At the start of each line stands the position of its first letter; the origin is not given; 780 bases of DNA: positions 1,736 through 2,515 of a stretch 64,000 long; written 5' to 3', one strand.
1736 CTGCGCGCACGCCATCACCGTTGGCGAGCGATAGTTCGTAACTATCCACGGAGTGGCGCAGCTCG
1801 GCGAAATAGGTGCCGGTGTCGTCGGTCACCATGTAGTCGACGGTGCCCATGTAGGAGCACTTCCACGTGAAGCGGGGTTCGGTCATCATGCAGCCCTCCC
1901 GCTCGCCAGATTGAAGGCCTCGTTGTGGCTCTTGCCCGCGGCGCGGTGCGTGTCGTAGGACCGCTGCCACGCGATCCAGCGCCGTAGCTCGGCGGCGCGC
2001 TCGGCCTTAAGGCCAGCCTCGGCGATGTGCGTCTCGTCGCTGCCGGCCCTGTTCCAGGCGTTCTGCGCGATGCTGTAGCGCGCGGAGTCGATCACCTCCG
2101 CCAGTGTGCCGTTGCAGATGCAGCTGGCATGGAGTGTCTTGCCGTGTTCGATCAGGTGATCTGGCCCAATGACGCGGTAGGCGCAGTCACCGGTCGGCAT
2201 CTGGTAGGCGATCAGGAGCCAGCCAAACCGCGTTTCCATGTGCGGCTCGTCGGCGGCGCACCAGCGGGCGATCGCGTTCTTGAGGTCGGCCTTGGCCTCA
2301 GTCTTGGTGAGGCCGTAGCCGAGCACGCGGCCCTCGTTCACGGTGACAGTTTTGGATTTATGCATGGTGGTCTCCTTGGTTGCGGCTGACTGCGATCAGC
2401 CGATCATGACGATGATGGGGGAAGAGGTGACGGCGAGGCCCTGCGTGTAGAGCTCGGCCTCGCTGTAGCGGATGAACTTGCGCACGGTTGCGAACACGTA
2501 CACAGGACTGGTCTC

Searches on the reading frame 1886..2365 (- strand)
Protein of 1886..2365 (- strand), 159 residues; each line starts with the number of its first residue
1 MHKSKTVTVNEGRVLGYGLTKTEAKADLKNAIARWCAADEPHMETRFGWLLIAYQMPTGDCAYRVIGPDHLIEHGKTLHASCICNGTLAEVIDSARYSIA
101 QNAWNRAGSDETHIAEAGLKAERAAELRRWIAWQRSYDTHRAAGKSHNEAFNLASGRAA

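Call 33: search_protein_families(library=pfam, proteins=[window:1886-2365:-], max_evalue=0.01)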
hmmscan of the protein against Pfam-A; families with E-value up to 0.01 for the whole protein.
window:1886-2365:- (159 aa): 0 families

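Call 52: find_encoding_contigs(protein=window:1886-2365:-, flank=10000, max_places=4)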
Protein window:1886-2365:- (159 aa): 4 contigs read that carry it; 3 places shown.
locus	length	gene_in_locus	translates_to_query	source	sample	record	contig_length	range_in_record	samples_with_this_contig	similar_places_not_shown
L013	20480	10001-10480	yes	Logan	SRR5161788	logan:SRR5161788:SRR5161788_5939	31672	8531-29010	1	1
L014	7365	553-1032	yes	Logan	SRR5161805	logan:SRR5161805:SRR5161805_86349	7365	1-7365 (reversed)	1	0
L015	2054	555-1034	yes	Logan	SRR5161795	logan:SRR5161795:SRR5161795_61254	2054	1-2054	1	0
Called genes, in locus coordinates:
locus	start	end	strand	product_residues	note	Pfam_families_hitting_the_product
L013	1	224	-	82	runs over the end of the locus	-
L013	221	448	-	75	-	-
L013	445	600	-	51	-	-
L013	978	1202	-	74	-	-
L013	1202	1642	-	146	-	-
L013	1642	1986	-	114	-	-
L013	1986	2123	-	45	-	-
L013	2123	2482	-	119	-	-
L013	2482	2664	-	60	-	-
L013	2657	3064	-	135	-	-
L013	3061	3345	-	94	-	-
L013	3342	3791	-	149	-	PF00486:Trans_reg_C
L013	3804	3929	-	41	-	-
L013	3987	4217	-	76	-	-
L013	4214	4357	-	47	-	-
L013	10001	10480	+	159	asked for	-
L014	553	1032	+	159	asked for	-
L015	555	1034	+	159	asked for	-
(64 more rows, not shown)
